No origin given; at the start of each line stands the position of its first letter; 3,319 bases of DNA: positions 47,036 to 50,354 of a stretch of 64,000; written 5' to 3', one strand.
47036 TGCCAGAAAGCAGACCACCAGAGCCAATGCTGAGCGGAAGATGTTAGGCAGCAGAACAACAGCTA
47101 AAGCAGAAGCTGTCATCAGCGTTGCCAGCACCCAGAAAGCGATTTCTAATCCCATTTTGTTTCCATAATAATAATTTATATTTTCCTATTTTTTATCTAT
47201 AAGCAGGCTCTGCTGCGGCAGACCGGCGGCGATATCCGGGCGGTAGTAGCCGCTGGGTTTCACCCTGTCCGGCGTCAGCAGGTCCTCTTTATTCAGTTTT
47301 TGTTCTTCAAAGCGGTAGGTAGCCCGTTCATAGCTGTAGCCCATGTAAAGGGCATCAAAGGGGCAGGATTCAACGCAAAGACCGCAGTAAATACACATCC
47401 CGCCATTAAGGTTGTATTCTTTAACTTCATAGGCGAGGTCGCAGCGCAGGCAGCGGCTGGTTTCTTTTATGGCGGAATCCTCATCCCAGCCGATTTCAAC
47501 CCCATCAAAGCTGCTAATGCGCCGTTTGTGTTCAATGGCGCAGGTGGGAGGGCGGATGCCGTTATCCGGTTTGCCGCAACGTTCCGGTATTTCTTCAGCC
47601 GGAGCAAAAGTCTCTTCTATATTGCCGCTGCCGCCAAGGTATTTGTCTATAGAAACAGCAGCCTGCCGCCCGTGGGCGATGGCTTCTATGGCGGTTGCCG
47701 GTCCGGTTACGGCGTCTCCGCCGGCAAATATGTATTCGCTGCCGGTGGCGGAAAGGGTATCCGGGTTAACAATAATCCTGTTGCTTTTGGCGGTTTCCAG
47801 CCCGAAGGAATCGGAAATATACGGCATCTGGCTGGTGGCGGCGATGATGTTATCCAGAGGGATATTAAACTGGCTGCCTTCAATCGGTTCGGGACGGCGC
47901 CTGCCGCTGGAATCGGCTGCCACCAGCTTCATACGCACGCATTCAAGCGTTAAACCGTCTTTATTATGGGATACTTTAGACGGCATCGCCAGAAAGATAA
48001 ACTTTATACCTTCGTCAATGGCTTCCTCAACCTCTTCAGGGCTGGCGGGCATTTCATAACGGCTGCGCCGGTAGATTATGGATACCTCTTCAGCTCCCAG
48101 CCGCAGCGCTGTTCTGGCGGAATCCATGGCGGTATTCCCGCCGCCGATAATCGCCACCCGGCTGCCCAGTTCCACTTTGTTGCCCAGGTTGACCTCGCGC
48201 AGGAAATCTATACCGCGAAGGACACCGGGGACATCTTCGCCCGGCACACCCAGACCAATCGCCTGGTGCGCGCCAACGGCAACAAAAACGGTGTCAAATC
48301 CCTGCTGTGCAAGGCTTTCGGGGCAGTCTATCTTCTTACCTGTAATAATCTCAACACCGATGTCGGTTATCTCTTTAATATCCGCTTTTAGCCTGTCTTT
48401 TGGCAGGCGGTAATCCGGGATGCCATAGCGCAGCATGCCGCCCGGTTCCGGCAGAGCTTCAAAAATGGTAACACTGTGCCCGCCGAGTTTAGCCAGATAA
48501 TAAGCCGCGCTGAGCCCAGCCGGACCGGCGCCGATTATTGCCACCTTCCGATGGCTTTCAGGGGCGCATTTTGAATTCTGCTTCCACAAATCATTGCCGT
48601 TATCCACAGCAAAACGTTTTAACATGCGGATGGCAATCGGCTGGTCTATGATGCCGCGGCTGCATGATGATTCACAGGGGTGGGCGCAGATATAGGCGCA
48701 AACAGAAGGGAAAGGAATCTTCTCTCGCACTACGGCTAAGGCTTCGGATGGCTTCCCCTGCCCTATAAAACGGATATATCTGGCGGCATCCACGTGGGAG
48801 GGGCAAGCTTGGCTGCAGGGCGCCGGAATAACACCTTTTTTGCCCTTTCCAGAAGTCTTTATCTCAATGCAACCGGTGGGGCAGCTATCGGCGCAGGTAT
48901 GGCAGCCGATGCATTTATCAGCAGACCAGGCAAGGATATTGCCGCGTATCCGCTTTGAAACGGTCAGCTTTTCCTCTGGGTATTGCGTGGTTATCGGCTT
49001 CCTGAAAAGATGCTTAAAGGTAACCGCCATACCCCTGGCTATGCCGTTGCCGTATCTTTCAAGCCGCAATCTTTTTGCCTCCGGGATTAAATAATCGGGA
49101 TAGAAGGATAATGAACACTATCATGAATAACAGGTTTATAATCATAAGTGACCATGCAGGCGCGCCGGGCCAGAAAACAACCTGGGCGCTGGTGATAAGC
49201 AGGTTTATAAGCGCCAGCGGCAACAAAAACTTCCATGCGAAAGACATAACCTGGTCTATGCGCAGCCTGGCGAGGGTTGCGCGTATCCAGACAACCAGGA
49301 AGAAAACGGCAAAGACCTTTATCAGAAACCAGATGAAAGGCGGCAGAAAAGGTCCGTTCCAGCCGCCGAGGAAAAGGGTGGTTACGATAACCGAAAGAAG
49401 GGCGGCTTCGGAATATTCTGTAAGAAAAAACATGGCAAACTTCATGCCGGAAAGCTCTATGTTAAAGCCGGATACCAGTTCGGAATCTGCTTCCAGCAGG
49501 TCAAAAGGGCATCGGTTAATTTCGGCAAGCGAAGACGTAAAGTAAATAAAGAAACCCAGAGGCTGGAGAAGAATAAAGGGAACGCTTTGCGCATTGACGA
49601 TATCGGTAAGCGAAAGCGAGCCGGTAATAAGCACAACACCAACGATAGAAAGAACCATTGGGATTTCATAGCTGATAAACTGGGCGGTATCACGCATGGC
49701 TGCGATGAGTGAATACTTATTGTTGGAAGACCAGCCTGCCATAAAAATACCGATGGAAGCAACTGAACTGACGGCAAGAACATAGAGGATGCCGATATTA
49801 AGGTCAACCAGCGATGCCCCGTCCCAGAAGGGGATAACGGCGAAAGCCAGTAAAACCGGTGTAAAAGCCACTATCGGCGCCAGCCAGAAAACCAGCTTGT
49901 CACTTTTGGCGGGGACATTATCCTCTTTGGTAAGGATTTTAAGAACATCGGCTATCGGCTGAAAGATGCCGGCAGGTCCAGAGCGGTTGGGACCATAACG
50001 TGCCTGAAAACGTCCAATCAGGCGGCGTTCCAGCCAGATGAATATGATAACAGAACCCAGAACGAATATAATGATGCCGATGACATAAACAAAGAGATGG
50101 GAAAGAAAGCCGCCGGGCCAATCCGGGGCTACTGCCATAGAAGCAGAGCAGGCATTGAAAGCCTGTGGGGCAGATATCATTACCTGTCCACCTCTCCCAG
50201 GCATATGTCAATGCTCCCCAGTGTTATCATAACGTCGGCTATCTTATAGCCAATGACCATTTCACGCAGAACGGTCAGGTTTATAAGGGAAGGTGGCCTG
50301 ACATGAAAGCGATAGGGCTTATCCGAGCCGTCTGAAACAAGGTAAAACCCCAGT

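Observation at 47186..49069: NuoI is interrupted by a GltD/SudA-like NAD(P)H-FAD-FeS module, a possible built-in electron-input domain for a complex I that lacks NuoEFG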

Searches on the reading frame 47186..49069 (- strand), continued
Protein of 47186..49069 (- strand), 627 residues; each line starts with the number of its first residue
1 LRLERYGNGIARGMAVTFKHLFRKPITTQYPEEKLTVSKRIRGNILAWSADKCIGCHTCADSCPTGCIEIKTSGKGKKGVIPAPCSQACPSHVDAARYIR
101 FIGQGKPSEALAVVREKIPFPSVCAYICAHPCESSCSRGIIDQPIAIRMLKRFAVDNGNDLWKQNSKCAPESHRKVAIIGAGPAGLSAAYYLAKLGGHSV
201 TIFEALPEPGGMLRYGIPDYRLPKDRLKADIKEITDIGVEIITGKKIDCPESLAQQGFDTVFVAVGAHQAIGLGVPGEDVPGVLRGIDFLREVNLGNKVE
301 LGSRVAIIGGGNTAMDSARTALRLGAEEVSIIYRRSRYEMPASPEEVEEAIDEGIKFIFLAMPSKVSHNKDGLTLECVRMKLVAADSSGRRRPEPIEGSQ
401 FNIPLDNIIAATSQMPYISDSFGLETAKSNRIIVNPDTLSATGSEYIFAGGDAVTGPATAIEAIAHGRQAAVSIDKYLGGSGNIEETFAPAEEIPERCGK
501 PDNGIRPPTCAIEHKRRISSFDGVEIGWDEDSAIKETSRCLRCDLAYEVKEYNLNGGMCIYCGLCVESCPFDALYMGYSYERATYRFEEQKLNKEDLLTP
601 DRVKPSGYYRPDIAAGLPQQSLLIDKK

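Call 72: search_protein_families(library=ncbifam, proteins=[P0139, P0243, P0303, P0332, P0146], max_evalue=1e-8)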
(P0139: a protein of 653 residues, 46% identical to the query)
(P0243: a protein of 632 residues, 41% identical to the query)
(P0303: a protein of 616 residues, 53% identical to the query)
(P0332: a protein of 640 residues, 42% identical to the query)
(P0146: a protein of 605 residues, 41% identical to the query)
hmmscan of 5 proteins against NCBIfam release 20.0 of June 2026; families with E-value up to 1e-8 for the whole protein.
P0139 (653 aa): 52 families (the best 25 are shown)
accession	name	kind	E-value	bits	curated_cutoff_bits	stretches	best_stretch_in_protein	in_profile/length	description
NF009410.0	PRK12771.1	subfamily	1.7e-152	509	516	1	63-614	34-563/566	NAD(P)-binding protein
NF009454.0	PRK12814.1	equivalog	2e-142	475.9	916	1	77-605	102-627/657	putative NADPH-dependent glutamate synthase small subunit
NF009414.0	PRK12778.1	equivalog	8e-126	421.2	1103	1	76-493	336-751/752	bifunctional dihydroorotate dehydrogenase B NAD binding subunit/NADPH-dependent glutamate synthase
TIGR01316.1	gltA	equivalog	6.1e-116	387.9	471.75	1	74-491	32-449/449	NADPH-dependent glutamate synthase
TIGR03315.1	Se_ygfK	equivalog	1.4e-105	353.8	835.3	1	75-610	443-937/1012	putative selenate reductase subunit YgfK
TIGR01318.1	gltD_gamma_fam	subfamily_domain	6e-101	338.3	482.95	1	72-492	44-466/467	glutamate synthase, small subunit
NF010590.0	PRK13984.1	equivalog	2e-100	336.7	946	2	75-495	194-610/611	putative oxidoreductase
NF009413.0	PRK12775.1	equivalog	2.3e-96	323.6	1895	1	76-500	338-763/1006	putative trifunctional 2-polyprenylphenol hydroxylase/glutamate synthase subunit beta/ferritin domain-containing protein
NF009408.0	PRK12769.1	equivalog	3.6e-92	309.5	1003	1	73-496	230-656/659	formate-dependent uric acid utilization protein AegA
NF009415.0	PRK12779.1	equivalog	3.6e-79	266.8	1519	1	79-498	210-635/944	putative bifunctional glutamate synthase subunit beta/2-polyprenylphenol hydroxylase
NF009451.0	PRK12809.1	equivalog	3.8e-79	266.6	1154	1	75-487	215-630/639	formate-dependent uric acid utilization protein YgfT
NF009409.0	PRK12770.1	subfamily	5.4e-73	246.1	343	1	168-497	12-356/360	putative glutamate synthase subunit beta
TIGR01317.1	GOGAT_sm_gam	subfamily_domain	2.4e-68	231.1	447.7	1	77-494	50-481/485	glutamate synthase small subunit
NF045663.1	diclust_near_Sec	equivalog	1.3e-56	192.2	530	2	74-272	15-201/759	pyridine nucleotide-disulfide oxidoreductase/dicluster-binding protein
NF004537.0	PRK05888.1-3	equivalog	1.5e-27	96.5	163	1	557-628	69-147/204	NADH-quinone oxidoreductase subunit NuoI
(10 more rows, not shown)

P0243 (632 aa): 45 families (the best 25 are shown)
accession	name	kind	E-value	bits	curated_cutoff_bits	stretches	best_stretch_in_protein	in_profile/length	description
NF009410.0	PRK12771.1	subfamily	5.7e-138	461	516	1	61-598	38-563/566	NAD(P)-binding protein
NF009454.0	PRK12814.1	equivalog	7.4e-121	404.6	916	1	73-587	102-625/657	putative NADPH-dependent glutamate synthase small subunit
NF009414.0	PRK12778.1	equivalog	2e-112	376.8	1103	1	69-471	333-751/752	bifunctional dihydroorotate dehydrogenase B NAD binding subunit/NADPH-dependent glutamate synthase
TIGR01316.1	gltA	equivalog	2.6e-102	342.9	471.75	1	57-469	21-449/449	NADPH-dependent glutamate synthase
TIGR03315.1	Se_ygfK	equivalog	1.3e-92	310.8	835.3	1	62-600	434-943/1012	putative selenate reductase subunit YgfK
NF010590.0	PRK13984.1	equivalog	5.1e-88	295.7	946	2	71-473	194-610/611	putative oxidoreductase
TIGR01318.1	gltD_gamma_fam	subfamily_domain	7.8e-79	265.4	482.95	1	56-470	34-466/467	glutamate synthase, small subunit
NF009408.0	PRK12769.1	equivalog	2e-76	257.5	1003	1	54-472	215-654/659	formate-dependent uric acid utilization protein AegA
NF009413.0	PRK12775.1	equivalog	2.8e-76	257.1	1895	1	73-474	339-759/1006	putative trifunctional 2-polyprenylphenol hydroxylase/glutamate synthase subunit beta/ferritin domain-containing protein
NF009409.0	PRK12770.1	subfamily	2e-68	231.1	343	1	162-473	16-354/360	putative glutamate synthase subunit beta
NF009415.0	PRK12779.1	equivalog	5e-66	223.3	1519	1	77-470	212-627/944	putative bifunctional glutamate synthase subunit beta/2-polyprenylphenol hydroxylase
NF009451.0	PRK12809.1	equivalog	4.6e-63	213.5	1154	1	60-468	206-633/639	formate-dependent uric acid utilization protein YgfT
TIGR01317.1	GOGAT_sm_gam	subfamily_domain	1.6e-57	195.4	447.7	1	74-471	53-480/485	glutamate synthase small subunit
NF045663.1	diclust_near_Sec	equivalog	3.3e-51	174.3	530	2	72-266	17-205/759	pyridine nucleotide-disulfide oxidoreductase/dicluster-binding protein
TIGR01971.1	NuoI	subfamily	3.6e-28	97.6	113.05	1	540-618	43-121/121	NADH-quinone oxidoreductase, chain I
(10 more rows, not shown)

P0303 (616 aa): 47 families (the best 25 are shown)
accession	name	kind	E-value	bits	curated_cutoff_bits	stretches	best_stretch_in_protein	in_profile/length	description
NF009410.0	PRK12771.1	subfamily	2.3e-153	511.8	516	1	53-590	43-560/566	NAD(P)-binding protein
NF009454.0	PRK12814.1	equivalog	4.3e-146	487.9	916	1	55-583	99-626/657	putative NADPH-dependent glutamate synthase small subunit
NF009414.0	PRK12778.1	equivalog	1.8e-117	393.5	1103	1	50-470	330-750/752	bifunctional dihydroorotate dehydrogenase B NAD binding subunit/NADPH-dependent glutamate synthase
TIGR01316.1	gltA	equivalog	2.4e-109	366.1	471.75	1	51-469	28-449/449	NADPH-dependent glutamate synthase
TIGR03315.1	Se_ygfK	equivalog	7e-101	338.2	835.3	1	58-587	445-935/1012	putative selenate reductase subunit YgfK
NF010590.0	PRK13984.1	equivalog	1.3e-95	320.8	946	1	60-472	198-609/611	putative oxidoreductase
NF009413.0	PRK12775.1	equivalog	7.1e-94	315.4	1895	1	45-474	327-759/1006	putative trifunctional 2-polyprenylphenol hydroxylase/glutamate synthase subunit beta/ferritin domain-containing protein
TIGR01318.1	gltD_gamma_fam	subfamily_domain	1e-90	304.5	482.95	1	51-469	42-465/467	glutamate synthase, small subunit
NF009408.0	PRK12769.1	equivalog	2.3e-87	293.7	1003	1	51-472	227-654/659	formate-dependent uric acid utilization protein AegA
NF009409.0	PRK12770.1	subfamily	2.5e-74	250.5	343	1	148-474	12-355/360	putative glutamate synthase subunit beta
NF009415.0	PRK12779.1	equivalog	2.7e-72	244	1519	1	63-476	213-633/944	putative bifunctional glutamate synthase subunit beta/2-polyprenylphenol hydroxylase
NF009451.0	PRK12809.1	equivalog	4.9e-69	233.2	1154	1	50-467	209-632/639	formate-dependent uric acid utilization protein YgfT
TIGR01317.1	GOGAT_sm_gam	subfamily_domain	4.4e-63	213.8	447.7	1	57-472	49-481/485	glutamate synthase small subunit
NF045663.1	diclust_near_Sec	equivalog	5.1e-55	186.9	530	2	54-252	14-201/759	pyridine nucleotide-disulfide oxidoreductase/dicluster-binding protein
NF004537.0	PRK05888.1-3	equivalog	3.7e-30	105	163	1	537-615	69-155/204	NADH-quinone oxidoreductase subunit NuoI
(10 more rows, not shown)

P0332 (640 aa): 49 families (the best 25 are shown)
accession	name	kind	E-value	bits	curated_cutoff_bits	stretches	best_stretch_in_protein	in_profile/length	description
NF009410.0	PRK12771.1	subfamily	1.4e-144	482.8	516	1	67-617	29-564/566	NAD(P)-binding protein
NF009454.0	PRK12814.1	equivalog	2e-144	482.4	916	1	84-617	100-637/657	putative NADPH-dependent glutamate synthase small subunit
NF009414.0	PRK12778.1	equivalog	3.8e-117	392.4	1103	1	86-484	337-750/752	bifunctional dihydroorotate dehydrogenase B NAD binding subunit/NADPH-dependent glutamate synthase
TIGR01316.1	gltA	equivalog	2.7e-108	362.7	471.75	1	85-483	35-449/449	NADPH-dependent glutamate synthase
NF010590.0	PRK13984.1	equivalog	3.4e-107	359.1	946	2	78-485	188-608/611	putative oxidoreductase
NF009408.0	PRK12769.1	equivalog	5.8e-98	328.7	1003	1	82-483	230-651/659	formate-dependent uric acid utilization protein AegA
TIGR01318.1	gltD_gamma_fam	subfamily_domain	6.7e-98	328.3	482.95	1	83-483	46-465/467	glutamate synthase, small subunit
TIGR03315.1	Se_ygfK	equivalog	8.3e-98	328.1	835.3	1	85-612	444-937/1012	putative selenate reductase subunit YgfK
NF009413.0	PRK12775.1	equivalog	2.4e-80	270.6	1895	1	86-484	339-755/1006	putative trifunctional 2-polyprenylphenol hydroxylase/glutamate synthase subunit beta/ferritin domain-containing protein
NF009451.0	PRK12809.1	equivalog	1.7e-78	264.5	1154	1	87-479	218-630/639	formate-dependent uric acid utilization protein YgfT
NF009409.0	PRK12770.1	subfamily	2.2e-78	263.8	343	1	171-485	14-352/360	putative glutamate synthase subunit beta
NF009415.0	PRK12779.1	equivalog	1.1e-64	218.8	1519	1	91-479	213-622/944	putative bifunctional glutamate synthase subunit beta/2-polyprenylphenol hydroxylase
TIGR01317.1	GOGAT_sm_gam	subfamily_domain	3.2e-62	211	447.7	1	90-485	54-480/485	glutamate synthase small subunit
NF045663.1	diclust_near_Sec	equivalog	1.7e-58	198.3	530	2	82-269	14-198/759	pyridine nucleotide-disulfide oxidoreductase/dicluster-binding protein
TIGR01971.1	NuoI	subfamily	1.1e-24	86.3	113.05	1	556-635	41-120/121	NADH-quinone oxidoreductase, chain I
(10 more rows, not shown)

P0146 (605 aa): 27 families (the best 25 are shown)
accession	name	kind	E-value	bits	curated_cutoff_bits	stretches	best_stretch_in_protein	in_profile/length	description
NF009410.0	PRK12771.1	subfamily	1.9e-123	413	516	1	61-554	43-529/566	NAD(P)-binding protein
NF009454.0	PRK12814.1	equivalog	6.2e-97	325.5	916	1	66-541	102-589/657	putative NADPH-dependent glutamate synthase small subunit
NF010590.0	PRK13984.1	equivalog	1.4e-77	261.2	946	1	63-459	193-607/611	putative oxidoreductase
TIGR03315.1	Se_ygfK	equivalog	1.3e-72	244.6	835.3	1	60-524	439-887/1012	putative selenate reductase subunit YgfK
NF009414.0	PRK12778.1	equivalog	6.9e-72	242.8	1103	1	66-458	337-749/752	bifunctional dihydroorotate dehydrogenase B NAD binding subunit/NADPH-dependent glutamate synthase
TIGR01316.1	gltA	equivalog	2e-69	234.5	471.75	1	64-456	34-447/449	NADPH-dependent glutamate synthase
TIGR01318.1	gltD_gamma_fam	subfamily_domain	3.5e-61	207.2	482.95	1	51-454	34-461/467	glutamate synthase, small subunit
TIGR01317.1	GOGAT_sm_gam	subfamily_domain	2e-58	198.4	447.7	1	68-462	52-482/485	glutamate synthase small subunit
NF009409.0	PRK12770.1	subfamily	2.1e-55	188.3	343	1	151-458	13-350/360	putative glutamate synthase subunit beta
NF009408.0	PRK12769.1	equivalog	2.7e-52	177.8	1003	1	54-459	222-652/659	formate-dependent uric acid utilization protein AegA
NF009413.0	PRK12775.1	equivalog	2.1e-51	174.8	1895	1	66-550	339-852/1006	putative trifunctional 2-polyprenylphenol hydroxylase/glutamate synthase subunit beta/ferritin domain-containing protein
NF009415.0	PRK12779.1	equivalog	9.6e-44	149.5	1519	1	70-477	212-646/944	putative bifunctional glutamate synthase subunit beta/2-polyprenylphenol hydroxylase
NF009451.0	PRK12809.1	equivalog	8.4e-43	146.6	1154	1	44-452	195-628/639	formate-dependent uric acid utilization protein YgfT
NF045663.1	diclust_near_Sec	equivalog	2.2e-41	141.8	530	1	65-250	17-200/759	pyridine nucleotide-disulfide oxidoreductase/dicluster-binding protein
NF045599.1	bili_reduct_long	exception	2.4e-24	85.5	750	1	117-408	340-610/641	bilirubin reductase, long form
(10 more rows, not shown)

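Call 73: find_homologous_proteins(query=P0119, max_evalue=1e-100)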
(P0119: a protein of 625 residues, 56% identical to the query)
Query P0119 (625 aa): 2588 proteins with E <= 1e-100 among 8000 candidates; the best 120 are listed.
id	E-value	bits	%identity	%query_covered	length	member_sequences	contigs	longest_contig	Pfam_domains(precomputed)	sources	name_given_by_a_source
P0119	0.0e+0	1451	100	100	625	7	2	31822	PF13241.13,PF13450.13,PF07992.21,PF00070.34,PF03486.21,PF01134.29,PF01494.26,PF12831.14,PF01946.24,PF01266.31,PF14691.12,PF00890.31,PF13738.13,PF01262.28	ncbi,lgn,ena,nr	ncbi:MAG: FAD-dependent oxidoreductase [Dehalococcoidales bacterium]|nr:FAD-dependent oxidoreductase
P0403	0.0e+0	1242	84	100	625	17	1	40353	PF13450.13,PF07992.21,PF00070.34,PF03486.21,PF01134.29,PF12831.14,PF01946.24,PF01266.31,PF14691.12,PF00890.31,PF00037.33,PF13738.13,PF01262.28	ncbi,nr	ncbi:MAG: FAD-dependent oxidoreductase [Dehalococcoidales bacterium]|nr:FAD-dependent oxidoreductase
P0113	0.0e+0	1152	78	100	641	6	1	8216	PF13241.13,PF13450.13,PF07992.21,PF00070.34,PF03486.21,PF01134.29,PF12831.14,PF01946.24,PF01266.31,PF14691.12,PF00890.31,PF00037.33,PF13738.13,PF01262.28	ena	-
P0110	0.0e+0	1148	78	100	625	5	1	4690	PF13450.13,PF07992.21,PF00070.34,PF03486.21,PF12831.14,PF01946.24,PF01266.31,PF14691.12,PF00890.31,PF00037.33,PF13738.13,PF01262.28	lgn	-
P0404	0.0e+0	1113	78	98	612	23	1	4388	PF13450.13,PF07992.21,PF00070.34,PF03486.21,PF01494.26,PF12831.14,PF01946.24,PF01266.31,PF14691.12,PF00890.31,PF00037.33,PF13738.13,PF01262.28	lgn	-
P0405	1.7e-292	990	68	100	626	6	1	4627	PF01946.24,PF01266.31,PF13450.13,PF14691.12,PF07992.21,PF00070.34,PF00037.33,PF13738.13,PF01262.28,PF12831.14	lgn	-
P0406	2.6e-287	972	67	100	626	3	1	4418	PF01946.24,PF01266.31,PF13450.13,PF14691.12,PF07992.21,PF00070.34,PF00037.33,PF13738.13,PF01262.28,PF12831.14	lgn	-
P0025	2.4e-244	831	59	99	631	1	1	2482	PF13450.13,PF07992.21,PF12837.13,PF00070.34,PF12831.14,PF01946.24,PF01266.31,PF01593.31,PF14691.12,PF00890.31,PF00037.33,PF13738.13,PF13187.12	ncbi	ncbi:MAG: FAD-dependent oxidoreductase [Dehalococcoidales bacterium]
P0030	1.2e-243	828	59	99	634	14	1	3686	PF01946.24,PF01266.31,PF13450.13,PF14691.12,PF07992.21,PF00070.34,PF00037.33,PF13738.13,PF12838.13,PF13187.12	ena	-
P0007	1.8e-242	824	58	99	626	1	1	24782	PF01946.24,PF01266.31,PF13450.13,PF14691.12,PF07992.21,PF00070.34,PF00037.33,PF13738.13,PF13187.12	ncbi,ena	-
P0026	5.8e-242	823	59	99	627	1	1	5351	PF01946.24,PF01266.31,PF13450.13,PF14691.12,PF07992.21,PF00070.34,PF00037.33,PF13738.13,PF12838.13,PF13187.12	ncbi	-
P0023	3.3e-241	820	59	99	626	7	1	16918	PF13450.13,PF07992.21,PF12837.13,PF00070.34,PF03486.21,PF12831.14,PF01946.24,PF01266.31,PF01593.31,PF14691.12,PF00890.31,PF00037.33,PF13738.13,PF01262.28,PF13237.12,PF13187.12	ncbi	-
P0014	2.4e-240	817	58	99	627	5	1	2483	PF01946.24,PF01266.31,PF13450.13,PF14691.12,PF07992.21,PF12837.13,PF00070.34,PF00037.33,PF13738.13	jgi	jgi:formate dehydrogenase beta subunit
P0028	1.3e-238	812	58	99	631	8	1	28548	PF01946.24,PF01266.31,PF13450.13,PF14691.12,PF07992.21,PF12837.13,PF00070.34,PF00037.33,PF13738.13,PF13187.12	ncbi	-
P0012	6.2e-238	809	57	99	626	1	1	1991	PF01266.31,PF13450.13,PF14691.12,PF07992.21,PF12837.13,PF00070.34,PF00037.33,PF13738.13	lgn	-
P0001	4.7e-230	783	56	99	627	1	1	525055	PF01946.24,PF01266.31,PF13450.13,PF14691.12,PF07992.21,PF00070.34,PF00037.33,PF13738.13,PF12838.13,PF01262.28,PF13187.12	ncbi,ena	-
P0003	5.5e-222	757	54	100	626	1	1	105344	PF01946.24,PF01266.31,PF13450.13,PF14691.12,PF07992.21,PF00070.34,PF00037.33,PF13738.13,PF12838.13,PF01262.28,PF13187.12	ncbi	-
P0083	6.4e-219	747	54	99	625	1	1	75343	PF13450.13,PF07992.21,PF00070.34,PF03486.21,PF12831.14,PF01946.24,PF01266.31,PF01593.31,PF14691.12,PF00890.31,PF00037.33,PF13738.13,PF13237.12,PF13183.12,PF13187.12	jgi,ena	-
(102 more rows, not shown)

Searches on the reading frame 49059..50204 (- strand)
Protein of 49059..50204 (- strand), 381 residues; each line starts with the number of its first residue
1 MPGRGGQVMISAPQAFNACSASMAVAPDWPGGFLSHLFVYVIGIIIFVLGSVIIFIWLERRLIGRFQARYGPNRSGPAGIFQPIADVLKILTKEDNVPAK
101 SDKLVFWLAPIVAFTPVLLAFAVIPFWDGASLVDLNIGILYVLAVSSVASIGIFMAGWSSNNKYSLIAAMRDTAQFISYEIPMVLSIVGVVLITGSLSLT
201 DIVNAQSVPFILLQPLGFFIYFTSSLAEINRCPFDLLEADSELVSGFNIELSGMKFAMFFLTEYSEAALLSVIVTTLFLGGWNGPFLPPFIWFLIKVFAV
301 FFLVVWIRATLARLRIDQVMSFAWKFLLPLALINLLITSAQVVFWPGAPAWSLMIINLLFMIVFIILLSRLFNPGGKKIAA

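Call 5: search_protein_families(library=pfam, proteins=[window:49059-50204:-], max_evalue=0.01)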
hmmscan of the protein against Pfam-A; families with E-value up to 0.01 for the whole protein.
window:49059-50204:- (381 aa): 1 family
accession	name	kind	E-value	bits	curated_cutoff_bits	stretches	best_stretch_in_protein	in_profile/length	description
PF00146.26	NADHdh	-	1.5e-120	402.5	27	1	41-338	3-297/298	NADH dehydrogenase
